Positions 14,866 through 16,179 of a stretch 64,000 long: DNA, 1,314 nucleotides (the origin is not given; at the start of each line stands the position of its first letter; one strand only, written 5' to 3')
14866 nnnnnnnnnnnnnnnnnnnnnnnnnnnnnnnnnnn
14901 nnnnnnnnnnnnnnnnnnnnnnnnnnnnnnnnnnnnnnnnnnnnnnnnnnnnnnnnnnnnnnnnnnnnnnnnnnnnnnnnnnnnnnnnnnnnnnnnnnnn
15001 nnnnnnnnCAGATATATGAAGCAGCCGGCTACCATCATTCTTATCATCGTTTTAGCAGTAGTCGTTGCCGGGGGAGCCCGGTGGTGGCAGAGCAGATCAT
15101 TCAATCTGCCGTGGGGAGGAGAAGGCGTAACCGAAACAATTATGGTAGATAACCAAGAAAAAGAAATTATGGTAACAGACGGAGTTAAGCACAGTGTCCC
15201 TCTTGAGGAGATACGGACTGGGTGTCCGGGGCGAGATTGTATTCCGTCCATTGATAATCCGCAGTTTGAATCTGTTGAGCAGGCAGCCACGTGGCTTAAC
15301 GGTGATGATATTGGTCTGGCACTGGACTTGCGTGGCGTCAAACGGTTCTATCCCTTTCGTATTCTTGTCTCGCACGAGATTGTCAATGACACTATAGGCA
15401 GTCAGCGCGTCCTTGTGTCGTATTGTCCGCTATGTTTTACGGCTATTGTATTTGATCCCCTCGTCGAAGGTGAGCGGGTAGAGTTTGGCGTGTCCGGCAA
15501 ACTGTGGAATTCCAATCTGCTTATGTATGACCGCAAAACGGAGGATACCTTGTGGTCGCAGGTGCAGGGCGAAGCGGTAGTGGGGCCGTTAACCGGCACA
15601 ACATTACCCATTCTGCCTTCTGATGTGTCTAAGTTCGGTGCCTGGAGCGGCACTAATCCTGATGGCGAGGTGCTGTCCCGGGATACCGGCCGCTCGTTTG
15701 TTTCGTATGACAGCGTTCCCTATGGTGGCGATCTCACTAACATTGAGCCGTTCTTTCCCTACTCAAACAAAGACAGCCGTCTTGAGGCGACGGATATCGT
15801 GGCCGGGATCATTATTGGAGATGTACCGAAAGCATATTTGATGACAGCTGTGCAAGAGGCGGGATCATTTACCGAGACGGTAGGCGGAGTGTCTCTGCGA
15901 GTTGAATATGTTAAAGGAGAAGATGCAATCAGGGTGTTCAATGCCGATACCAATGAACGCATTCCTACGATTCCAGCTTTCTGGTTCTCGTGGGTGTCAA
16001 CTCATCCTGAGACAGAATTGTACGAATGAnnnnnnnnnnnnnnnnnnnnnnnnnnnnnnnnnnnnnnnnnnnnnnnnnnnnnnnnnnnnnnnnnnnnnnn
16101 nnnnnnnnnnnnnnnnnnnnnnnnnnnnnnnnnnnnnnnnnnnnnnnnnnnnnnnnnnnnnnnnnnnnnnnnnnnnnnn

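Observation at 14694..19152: Nine-gene co-directional metal/thiol-stress operon combining ArsR, DUF3179, two TlpA redoxins, CcdA, a MerT-like CC-membrane protein, a CX5R phosphatase and two Cys-rich peptides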

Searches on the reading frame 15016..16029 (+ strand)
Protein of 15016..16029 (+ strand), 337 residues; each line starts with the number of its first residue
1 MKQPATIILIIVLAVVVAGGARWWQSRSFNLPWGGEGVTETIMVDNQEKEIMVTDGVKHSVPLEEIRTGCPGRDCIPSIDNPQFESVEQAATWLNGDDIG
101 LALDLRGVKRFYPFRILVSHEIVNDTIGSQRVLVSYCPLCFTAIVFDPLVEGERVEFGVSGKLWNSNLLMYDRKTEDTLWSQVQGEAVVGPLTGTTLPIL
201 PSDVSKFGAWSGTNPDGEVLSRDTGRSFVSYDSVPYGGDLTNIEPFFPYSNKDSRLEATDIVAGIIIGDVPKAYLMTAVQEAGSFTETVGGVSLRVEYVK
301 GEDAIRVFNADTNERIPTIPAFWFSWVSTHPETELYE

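Call 3: search_protein_families(library=pfam, proteins=[window:15016-16029:+], max_evalue=0.1)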
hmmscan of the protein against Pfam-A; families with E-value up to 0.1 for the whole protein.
window:15016-16029:+ (337 aa): 1 family
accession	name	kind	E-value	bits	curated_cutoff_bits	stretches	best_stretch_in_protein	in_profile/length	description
PF11376.13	DUF3179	-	1.9e-76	257.8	27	1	73-333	1-292/292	Protein of unknown function (DUF3179)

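Call 4: search_protein_families(library=ncbifam, proteins=[window:15016-16029:+], max_evalue=0.1)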
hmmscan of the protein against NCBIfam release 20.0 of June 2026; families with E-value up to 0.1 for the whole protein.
window:15016-16029:+ (337 aa): 0 families

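Call 8: find_encoding_contigs(protein=window:15016-16029:+, flank=10000, max_places=6)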
Protein window:15016-16029:+ (337 aa): 1 contig read that carries it; 1 place shown.
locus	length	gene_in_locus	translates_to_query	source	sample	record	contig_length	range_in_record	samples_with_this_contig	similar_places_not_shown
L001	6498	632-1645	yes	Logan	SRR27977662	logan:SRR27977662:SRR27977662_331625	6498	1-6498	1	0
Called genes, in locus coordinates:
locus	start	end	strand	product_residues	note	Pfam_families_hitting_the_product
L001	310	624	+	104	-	PF01022:HTH_5, PF12840:HTH_20 (weak)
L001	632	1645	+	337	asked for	PF11376:DUF3179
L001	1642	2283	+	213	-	PF08534:Redoxin, PF00578:AhpC-TSA, PF00085:Thioredoxin, PF13098:Thioredoxin_2 (weak), PF13905:Thioredoxin_8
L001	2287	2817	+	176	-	PF00578:AhpC-TSA, PF08534:Redoxin, PF13098:Thioredoxin_2, PF00085:Thioredoxin (weak)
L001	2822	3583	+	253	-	PF02683:DsbD_TM, PF13386:DsbD_2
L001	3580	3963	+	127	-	-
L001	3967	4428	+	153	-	PF00782:DSPc, PF22785:Tc-R-P, PF22784:PTP-SAK, PF22741:PTP-NADK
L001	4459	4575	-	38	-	-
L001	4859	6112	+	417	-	PF05922:Inhibitor_I9 (weak), PF00082:Peptidase_S8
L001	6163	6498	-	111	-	?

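Call 31: find_homologous_proteins(query=window:15016-16029:+, max_evalue=0.00001)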
Query window:15016-16029:+ (337 aa): 7687 proteins with E <= 0.00001 among 8000 candidates; the best 120 are listed.
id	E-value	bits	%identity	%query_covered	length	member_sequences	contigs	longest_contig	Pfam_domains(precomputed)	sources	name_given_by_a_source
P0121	1.5e-227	772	100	100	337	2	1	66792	PF11376.14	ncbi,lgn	ncbi:MAG: DUF3179 domain-containing protein [Candidatus Andersenbacteria bacterium]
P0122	3.6e-191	653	85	100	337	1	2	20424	PF11376.14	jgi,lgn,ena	-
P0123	7.6e-180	615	81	94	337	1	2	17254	PF11376.14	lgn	-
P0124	2.1e-170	584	83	89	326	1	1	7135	PF11376.14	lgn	-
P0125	8.8e-128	444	66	88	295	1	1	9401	PF11376.14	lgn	-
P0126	1.4e-125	437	59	100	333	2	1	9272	PF11376.14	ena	-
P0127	3.0e-124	433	58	98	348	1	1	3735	PF11376.14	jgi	-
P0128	2.3e-123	430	59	93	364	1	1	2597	PF11376.14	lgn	-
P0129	3.0e-121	423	63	88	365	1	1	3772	PF11376.14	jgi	-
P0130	3.6e-120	419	57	94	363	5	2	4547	PF11376.14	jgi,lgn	-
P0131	5.0e-120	419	57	96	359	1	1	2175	PF11376.14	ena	-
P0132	2.5e-119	416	61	92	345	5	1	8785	PF11376.14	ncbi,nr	ncbi:DUF3179 domain-containing protein [Patescibacteria group bacterium]|nr:DUF3179 domain-containin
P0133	2.5e-118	413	58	93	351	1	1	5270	PF11376.14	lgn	-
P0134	2.0e-117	410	62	85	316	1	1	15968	PF11376.14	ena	-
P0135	1.5e-116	407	56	98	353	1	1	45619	PF11376.14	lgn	-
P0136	2.7e-116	406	59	88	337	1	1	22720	PF11376.14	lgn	-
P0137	7.6e-107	375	54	100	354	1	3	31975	PF11376.14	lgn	-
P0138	1.7e-106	374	54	100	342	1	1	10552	PF11376.14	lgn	-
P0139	1.2e-105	371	52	99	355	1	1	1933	PF11376.14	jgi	-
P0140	3.5e-105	370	56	90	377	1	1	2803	PF11376.14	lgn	-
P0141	3.9e-105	370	57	93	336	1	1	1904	PF11376.14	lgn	-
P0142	4.8e-105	369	52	100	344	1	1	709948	PF11376.14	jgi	jgi:hypothetical protein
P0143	1.6e-104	368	52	98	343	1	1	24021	PF11376.14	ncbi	-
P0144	2.0e-104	367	55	98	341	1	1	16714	PF11376.14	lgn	-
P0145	2.5e-104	367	55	100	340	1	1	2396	PF11376.14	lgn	-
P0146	2.9e-104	367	50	99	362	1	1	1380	PF11376.14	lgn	-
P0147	3.4e-104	367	54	96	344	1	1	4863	PF11376.14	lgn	-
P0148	4.0e-104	366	54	97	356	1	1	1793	PF11376.14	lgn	-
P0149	6.7e-104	366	53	100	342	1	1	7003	PF11376.14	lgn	-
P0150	8.6e-104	365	51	98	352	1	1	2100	PF11376.14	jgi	-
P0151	8.8e-104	365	55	99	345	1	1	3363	PF11376.14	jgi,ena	-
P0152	9.6e-104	365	54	99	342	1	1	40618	PF11376.14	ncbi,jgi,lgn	-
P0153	1.5e-103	365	54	92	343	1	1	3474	PF11376.14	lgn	-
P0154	1.7e-103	364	52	95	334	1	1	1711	PF11376.14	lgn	-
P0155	2.6e-103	364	50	99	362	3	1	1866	PF11376.14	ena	-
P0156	4.2e-103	363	53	93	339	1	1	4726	PF11376.14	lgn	-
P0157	4.7e-103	363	53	100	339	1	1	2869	PF11376.14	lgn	-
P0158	7.6e-103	362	52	100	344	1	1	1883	PF11376.14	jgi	-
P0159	1.2e-102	362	51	99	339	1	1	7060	PF11376.14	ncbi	-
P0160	1.8e-102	361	54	92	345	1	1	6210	PF11376.14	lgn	-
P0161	1.9e-102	361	53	99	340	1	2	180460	PF11376.14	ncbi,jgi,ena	jgi:hypothetical protein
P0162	2.7e-102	360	55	92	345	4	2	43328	PF11376.14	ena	-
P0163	3.2e-102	360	52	100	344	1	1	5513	PF11376.14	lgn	-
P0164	4.2e-102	360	49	99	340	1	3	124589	PF11376.14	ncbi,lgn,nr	ncbi:DUF3179 domain-containing protein [Patescibacteria group bacterium]|nr:DUF3179 domain-containin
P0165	5.3e-102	359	55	88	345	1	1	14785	PF11376.14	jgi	jgi:hypothetical protein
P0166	6.8e-102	359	55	91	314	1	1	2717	PF11376.14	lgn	-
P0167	8.3e-102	359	51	100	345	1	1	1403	PF11376.14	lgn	-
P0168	9.3e-102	359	56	92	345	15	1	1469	PF11376.14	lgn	-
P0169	1.5e-101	358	51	99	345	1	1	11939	PF11376.14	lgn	-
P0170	1.6e-101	358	51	99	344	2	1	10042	PF11376.14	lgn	-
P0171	1.8e-101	358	52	94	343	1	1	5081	PF11376.14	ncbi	-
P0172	1.8e-101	358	54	92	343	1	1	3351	PF11376.14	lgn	-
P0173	2.2e-101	357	53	100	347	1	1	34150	PF11376.14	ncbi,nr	ncbi:MAG: DUF3179 domain-containing protein [Candidatus Liptonbacteria bacterium]|nr:DUF3179 domain-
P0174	2.4e-101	357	52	100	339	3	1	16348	PF11376.14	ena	-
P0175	3.1e-101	357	51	98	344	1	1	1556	PF11376.14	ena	-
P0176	3.4e-101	357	50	98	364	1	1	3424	PF11376.14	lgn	-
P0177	3.5e-101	357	52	99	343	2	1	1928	PF11376.14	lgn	-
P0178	4.1e-101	357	55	92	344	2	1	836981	PF11376.14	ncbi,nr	ncbi:MAG: DUF3179 domain-containing protein [Candidatus Niyogibacteria bacterium]|nr:MAG: DUF3179 do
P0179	6.1e-101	356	52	100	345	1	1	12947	PF11376.14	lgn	-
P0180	6.2e-101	356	51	99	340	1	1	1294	PF11376.14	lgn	-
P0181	7.0e-101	356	48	99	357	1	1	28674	PF11376.14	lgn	-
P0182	7.7e-101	356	53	92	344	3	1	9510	PF11376.14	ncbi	-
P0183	9.5e-101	355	52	99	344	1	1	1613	PF11376.14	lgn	-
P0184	9.6e-101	355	56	88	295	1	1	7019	PF11376.14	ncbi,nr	ncbi:MAG: DUF3179 domain-containing protein [Candidatus Doudnabacteria bacterium]|nr:DUF3179 domain-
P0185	1.1e-100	355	52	92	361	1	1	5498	PF11376.14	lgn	-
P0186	1.2e-100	355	51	100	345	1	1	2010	PF11376.14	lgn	-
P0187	1.3e-100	355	53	100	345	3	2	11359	PF11376.14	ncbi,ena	ncbi:MAG: DUF3179 domain-containing protein [Patescibacteria group bacterium]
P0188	1.9e-100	354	52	95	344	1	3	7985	PF11376.14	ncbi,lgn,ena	-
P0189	2.0e-100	354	54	91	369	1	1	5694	PF11376.14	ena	-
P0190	2.6e-100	354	48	98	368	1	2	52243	PF11376.14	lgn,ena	-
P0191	3.0e-100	354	49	100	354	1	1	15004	PF11376.14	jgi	-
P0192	3.2e-100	354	55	85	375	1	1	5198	PF11376.14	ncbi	-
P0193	3.3e-100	354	48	97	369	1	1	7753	PF11376.14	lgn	-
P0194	3.4e-100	353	53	99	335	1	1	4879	PF11376.14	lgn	-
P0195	3.5e-100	353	53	98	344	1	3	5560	PF11376.14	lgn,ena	-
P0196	3.5e-100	353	51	98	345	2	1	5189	PF11376.14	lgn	-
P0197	3.6e-100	353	55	90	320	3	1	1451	PF11376.14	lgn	-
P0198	3.6e-100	353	52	99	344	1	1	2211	PF11376.14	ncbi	-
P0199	4.1e-100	353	48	100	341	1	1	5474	PF11376.14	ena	-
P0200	4.2e-100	353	54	100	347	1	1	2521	PF11376.14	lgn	-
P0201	4.8e-100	353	51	99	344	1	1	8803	PF11376.14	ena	-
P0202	5.6e-100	353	52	97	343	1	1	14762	PF11376.14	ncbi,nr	ncbi:MAG: DUF3179 domain-containing protein [Candidatus Yanofskybacteria bacterium]|nr:DUF3179 domai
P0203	6.7e-100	353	49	98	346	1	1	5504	PF11376.14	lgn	-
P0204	7.0e-100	352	55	86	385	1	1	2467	PF11376.14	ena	-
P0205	7.7e-100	352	52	99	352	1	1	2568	PF11376.14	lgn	-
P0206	7.7e-100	352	57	86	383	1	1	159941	PF11376.14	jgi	-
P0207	7.9e-100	352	53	99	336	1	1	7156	PF11376.14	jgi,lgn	-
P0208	8.2e-100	352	53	98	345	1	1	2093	PF11376.14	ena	-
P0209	8.2e-100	352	55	92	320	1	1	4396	PF11376.14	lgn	-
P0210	9.0e-100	352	53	98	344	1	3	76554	PF11376.14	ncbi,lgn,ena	ncbi:MAG: DUF3179 domain-containing protein [Patescibacteria group bacterium]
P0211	9.3e-100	352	55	86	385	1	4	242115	PF11376.14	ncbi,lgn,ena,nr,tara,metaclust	ncbi:MAG: hypothetical protein CMI53_00070 [Parcubacteria group bacterium]|nr:hypothetical protein [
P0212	9.4e-100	352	51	98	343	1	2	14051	PF11376.14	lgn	-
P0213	9.5e-100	352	53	93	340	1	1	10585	PF11376.14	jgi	-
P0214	1.0e-99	352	55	92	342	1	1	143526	PF11376.14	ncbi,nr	ncbi:DUF3179 domain-containing protein [Patescibacteria group bacterium]|nr:DUF3179 domain-containin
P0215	1.0e-99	352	52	98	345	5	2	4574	PF11376.14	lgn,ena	-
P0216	1.2e-99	352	53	96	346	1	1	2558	PF11376.14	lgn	-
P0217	1.4e-99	351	49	100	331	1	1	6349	PF11376.14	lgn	-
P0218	1.4e-99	351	54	91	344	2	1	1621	PF11376.14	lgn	-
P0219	1.6e-99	351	51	100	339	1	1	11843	PF11376.14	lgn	-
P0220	1.6e-99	351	53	97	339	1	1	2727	PF11376.14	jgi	jgi:hypothetical protein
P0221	1.9e-99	351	54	94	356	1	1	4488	PF11376.14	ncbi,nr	ncbi:MAG: DUF3179 domain-containing protein [Candidatus Brennerbacteria bacterium]|nr:DUF3179 domain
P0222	2.6e-99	351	51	100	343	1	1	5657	PF11376.14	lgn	-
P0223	2.8e-99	350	49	99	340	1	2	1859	PF11376.14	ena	-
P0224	3.0e-99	350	53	95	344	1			PF11376.14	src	-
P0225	4.6e-99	350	51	99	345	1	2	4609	PF11376.14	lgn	-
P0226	4.8e-99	350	52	99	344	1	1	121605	PF11376.14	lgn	-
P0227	5.5e-99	350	50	100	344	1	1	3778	PF11376.14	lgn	-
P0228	6.0e-99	349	53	92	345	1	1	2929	PF11376.14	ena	-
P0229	6.1e-99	349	51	100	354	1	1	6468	PF11376.14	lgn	-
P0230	6.4e-99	349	50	100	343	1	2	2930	PF11376.14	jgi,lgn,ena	-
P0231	9.7e-99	349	50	98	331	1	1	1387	PF11376.14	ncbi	-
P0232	1.0e-98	349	50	100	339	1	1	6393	PF11376.14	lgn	-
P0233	1.0e-98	349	55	86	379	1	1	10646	PF11376.14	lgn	-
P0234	1.2e-98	348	55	90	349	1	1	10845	PF11376.14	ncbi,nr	ncbi:MAG: DUF3179 domain-containing protein [Candidatus Liptonbacteria bacterium]|nr:DUF3179 domain-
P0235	1.3e-98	348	53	99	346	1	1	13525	PF11376.14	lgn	-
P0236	1.6e-98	348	51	97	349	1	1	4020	PF11376.14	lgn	-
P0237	1.7e-98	348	56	86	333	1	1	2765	PF11376.14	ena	-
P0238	2.0e-98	348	53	95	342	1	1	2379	PF11376.14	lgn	-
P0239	2.3e-98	347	50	98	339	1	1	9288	PF11376.14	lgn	-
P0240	2.7e-98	347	57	86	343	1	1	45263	PF11376.14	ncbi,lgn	-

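Call 43: find_related_loci(query=A4, collection=metagenome_contigs, flank=8000)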
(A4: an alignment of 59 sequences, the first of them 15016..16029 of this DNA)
Query A4 (337 aa) in metagenome_contigs; peptide patterns used: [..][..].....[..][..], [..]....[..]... (x = any residue, [..] = any of these).
600 stretches matched a pattern (row limit reached: there are more); 511 encode a relative of the query (tblastn E <= 1e-3); the best 80 are kept; 80 distinct loci.
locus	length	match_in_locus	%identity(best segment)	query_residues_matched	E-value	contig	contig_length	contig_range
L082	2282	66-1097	78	1-337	0e+0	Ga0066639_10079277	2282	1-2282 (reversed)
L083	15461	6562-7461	55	49-337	3e-108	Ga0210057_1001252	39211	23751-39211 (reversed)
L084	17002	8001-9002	53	6-337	3e-107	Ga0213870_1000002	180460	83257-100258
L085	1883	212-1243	52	1-337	7e-113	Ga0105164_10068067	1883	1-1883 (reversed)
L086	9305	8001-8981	53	10-337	2e-105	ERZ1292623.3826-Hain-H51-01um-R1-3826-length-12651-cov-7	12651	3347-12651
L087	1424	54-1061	54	5-337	4e-114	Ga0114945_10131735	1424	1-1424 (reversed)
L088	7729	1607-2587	53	10-337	2e-105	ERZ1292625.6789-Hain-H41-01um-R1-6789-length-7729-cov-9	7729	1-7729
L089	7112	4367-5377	52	5-337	6e-105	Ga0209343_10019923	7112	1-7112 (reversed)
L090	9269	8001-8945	55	29-337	1e-104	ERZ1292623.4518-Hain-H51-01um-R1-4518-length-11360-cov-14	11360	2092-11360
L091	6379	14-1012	53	9-337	1e-104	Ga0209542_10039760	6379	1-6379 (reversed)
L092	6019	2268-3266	52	9-337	4e-104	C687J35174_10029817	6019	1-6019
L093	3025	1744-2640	56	40-337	5e-107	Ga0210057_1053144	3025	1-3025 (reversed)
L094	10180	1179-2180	53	7-337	1e-103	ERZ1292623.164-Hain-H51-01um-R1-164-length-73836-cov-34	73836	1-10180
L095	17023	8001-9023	52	6-337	3e-103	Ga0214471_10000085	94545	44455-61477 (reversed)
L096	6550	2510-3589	47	1-337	4e-103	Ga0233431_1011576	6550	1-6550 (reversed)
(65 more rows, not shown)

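Call 46: predict_structure(alignment_id=A4)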
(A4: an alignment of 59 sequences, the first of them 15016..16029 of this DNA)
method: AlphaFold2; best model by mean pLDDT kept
length: 337 residues; sequences in the alignment: 59
mean_pLDDT: 92.1   pTM: 0.88
mean pLDDT of the five models: 92.1, 91.4, 89.5, 88.1, 87.6
residues with pLDDT >= 90: 254; 70-90: 78; 50-70: 5; < 50: 0
segments of 3 or more residues with pLDDT < 50: none
pLDDT, mean of each block of 10 residues (from residue 1): 83 92 77 87 89 95 90 90 98 95 97 95 95 94 95 92 91 91 94 95 96 98 87 76 81 92 95 97 98 97 95 96 94 95
secondary structure, 60 per line:
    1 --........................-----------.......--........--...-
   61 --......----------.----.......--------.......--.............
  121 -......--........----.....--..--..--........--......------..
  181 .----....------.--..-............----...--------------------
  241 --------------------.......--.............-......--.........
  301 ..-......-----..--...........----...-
elements in order: H3-26 E38-44 E47-54 E57-59 E66-68 E84-86 H87-90 E99-105 E108-113 H114-120 E122-127 E130-137 E142-146 E157-164 E167-172 E179-181 E186-189 E202-206 H207-213 E218-220 E261-267 E270-275 H276-282 E284-289 E292-299 E304-309 E319-322 H323-329 E334-336

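Call 51: search_solved_structures(query=A4, max_evalue=1)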
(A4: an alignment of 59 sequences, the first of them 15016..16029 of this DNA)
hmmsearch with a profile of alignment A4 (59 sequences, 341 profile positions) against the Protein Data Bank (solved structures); distinct sequences matched with E-value up to 1: 0.

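Call 59: search_dna_similar(query=window:15016-16029:+, collection=plasmids, mode=protein, max_evalue=1e-8, max_rows=25)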
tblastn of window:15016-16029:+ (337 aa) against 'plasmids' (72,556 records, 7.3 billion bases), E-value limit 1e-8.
Records with a match: 27; places in all: 35; records where one place covers at least 80% of the query: 9.
Best place of each record, by identity: <60% 27.
By first word of the organism name: Haloarcula 3; Halorarius 2; Halorussus 2; Halorubrum 2; Halocatena 2; Haladaptatus 2; Halobaculum 2; Thiothrix 1; Natribaculum 1; Natronorubrum 1; and 9 more.
By predicted mobility (MOB-suite, as given by PLSDB): non-mobilizable 25; mobilizable 2.
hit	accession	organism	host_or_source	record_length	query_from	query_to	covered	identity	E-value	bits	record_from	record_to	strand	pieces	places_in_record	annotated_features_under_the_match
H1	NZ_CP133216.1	Thiothrix subterranea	hydrogen sulfide spring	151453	61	336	82%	39.6%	5e-55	200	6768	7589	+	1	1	DUF3179 domain-containing protein | EamA family transporter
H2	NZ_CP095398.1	Natribaculum luteum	cell culture,brine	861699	68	337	80%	36.0%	1e-31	132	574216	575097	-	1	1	DUF3179 domain-containing protein | hypothetical protein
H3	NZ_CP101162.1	Halorarius halobius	cell culture,salt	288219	34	336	90%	32.0%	2e-30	129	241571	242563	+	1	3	DUF3179 domain-containing protein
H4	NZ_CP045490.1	Natronorubrum aibiense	single cell,Xinjiang Aibi Salt Lake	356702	68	337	80%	35.7%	1e-31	132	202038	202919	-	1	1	DUF3179 domain-containing protein | hypothetical protein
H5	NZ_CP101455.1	Halorarius litoreus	cell culture,saline-alkali soil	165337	64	337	81%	33.8%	2e-33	137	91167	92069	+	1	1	DUF3179 domain-containing protein | hypothetical protein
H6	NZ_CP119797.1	Halomontanus rarus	cell culture,sediment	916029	68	337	80%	34.2%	2e-27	120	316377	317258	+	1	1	DUF3179 domain-containing protein | hypothetical protein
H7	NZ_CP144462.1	Halalkalicoccus sp. FCH27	cell culture,Salt lake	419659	73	333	77%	34.7%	8e-27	118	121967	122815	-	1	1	DUF3179 domain-containing protein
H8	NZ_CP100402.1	Halorussus aquaticus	cell culture,saline soil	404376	62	337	82%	31.2%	2e-27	120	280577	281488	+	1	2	DUF3179 domain-containing protein | hypothetical protein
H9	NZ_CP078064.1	Haloferax larsenii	Cell culture,Salt Lake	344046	73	326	75%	33.3%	8e-26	115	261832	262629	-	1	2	DUF3179 domain-containing protein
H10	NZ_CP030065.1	Halorubrum sp. PV6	salt water,water sample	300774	67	336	80%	31.0%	8e-23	106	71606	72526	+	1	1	DUF3179 domain-containing protein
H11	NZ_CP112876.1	Pseudanabaena galeata CCNP1313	-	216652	61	326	79%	31.4%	6e-30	127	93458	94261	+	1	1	DUF3179 domain-containing protein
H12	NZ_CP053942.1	Halorubrum salinarum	soil,single cell,solar salt farm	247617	67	336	80%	30.7%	1e-22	106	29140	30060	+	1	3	DUF3179 domain-containing protein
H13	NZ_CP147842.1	Salinirubellus sp. SYNS196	cell cuture,sediment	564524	68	336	80%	30.7%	8e-24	109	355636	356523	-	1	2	DUF3179 domain-containing protein | hypothetical protein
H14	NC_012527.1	Deinococcus deserti VCD115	-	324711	60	301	72%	33.0%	2e-26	117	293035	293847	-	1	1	DUF3179 domain-containing protein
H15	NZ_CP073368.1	Haloarcula sinaiiensis ATCC 33800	cell culture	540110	73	308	70%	33.5%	1e-25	114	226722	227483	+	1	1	DUF3179 domain-containing protein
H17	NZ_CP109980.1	Halocatena marina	cell cuture,Qidong intertidal zone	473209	53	291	71%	28.7%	2e-15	85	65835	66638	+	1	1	DUF3179 domain-containing (seleno)protein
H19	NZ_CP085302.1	Haladaptatus pallidirubidus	cell culture,saline soil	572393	53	292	71%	28.2%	9e-19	95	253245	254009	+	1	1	DUF3179 domain-containing (seleno)protein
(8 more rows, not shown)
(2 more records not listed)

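Call 61: get_annotated_region(hit=H1, flank=5000)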
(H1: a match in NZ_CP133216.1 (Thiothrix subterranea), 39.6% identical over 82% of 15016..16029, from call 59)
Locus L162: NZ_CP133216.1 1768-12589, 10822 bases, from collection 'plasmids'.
description: Thiothrix subterranea strain DNT52 plasmid pThsubDNT52_1, complete sequence
organism: Thiothrix subterranea (NCBI taxid 2735563)
taxonomy: Bacteria; Pseudomonadota; Gammaproteobacteria; Thiotrichales; Thiotrichaceae; Thiothrix; Thiothrix subterranea
host: -; source: hydrogen sulfide spring; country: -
typing (MOB-suite, as given by PLSDB): non-mobilizable
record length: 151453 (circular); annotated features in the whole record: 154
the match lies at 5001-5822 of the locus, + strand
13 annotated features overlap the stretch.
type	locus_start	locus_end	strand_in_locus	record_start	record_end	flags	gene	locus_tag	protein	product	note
CDS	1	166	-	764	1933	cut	-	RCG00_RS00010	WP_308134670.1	cytochrome c peroxidase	-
CDS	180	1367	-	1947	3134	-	-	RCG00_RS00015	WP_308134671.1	cytochrome c peroxidase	-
CDS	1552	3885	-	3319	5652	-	-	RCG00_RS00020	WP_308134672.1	thioredoxin domain-containing protein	-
CDS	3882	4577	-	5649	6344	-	-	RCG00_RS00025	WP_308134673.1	DUF4395 domain-containing protein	-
CDS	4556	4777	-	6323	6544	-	-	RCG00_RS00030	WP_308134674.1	GDCCVxC domain-containing (seleno)protein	-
CDS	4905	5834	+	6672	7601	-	-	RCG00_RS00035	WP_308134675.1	DUF3179 domain-containing protein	-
CDS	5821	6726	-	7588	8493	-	-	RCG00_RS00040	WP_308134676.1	EamA family transporter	-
CDS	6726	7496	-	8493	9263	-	phnP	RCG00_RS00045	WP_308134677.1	phosphonate metabolism protein PhnP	GO:0019700 - organic phosphonate catabolic process [Evidence IEA]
CDS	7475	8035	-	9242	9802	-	phnN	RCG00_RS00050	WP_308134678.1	phosphonate metabolism protein/1,5-bisphosphokinase (PRPP-forming) PhnN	GO:0019634 - organic phosphonate metabolic process [Evidence IEA]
CDS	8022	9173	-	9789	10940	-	-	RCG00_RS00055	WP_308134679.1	alpha-D-ribose 1-methylphosphonate 5-triphosphate diphosphatase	-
CDS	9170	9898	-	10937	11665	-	phnL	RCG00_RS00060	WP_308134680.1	phosphonate C-P lyase system protein PhnL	GO:0019634 - organic phosphonate metabolic process [Evidence IEA]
CDS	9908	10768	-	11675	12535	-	-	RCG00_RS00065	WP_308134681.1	ATP-binding cassette domain-containing protein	-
CDS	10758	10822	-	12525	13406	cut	-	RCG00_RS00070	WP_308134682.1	alpha-D-ribose 1-methylphosphonate 5-phosphate C-P-lyase PhnJ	-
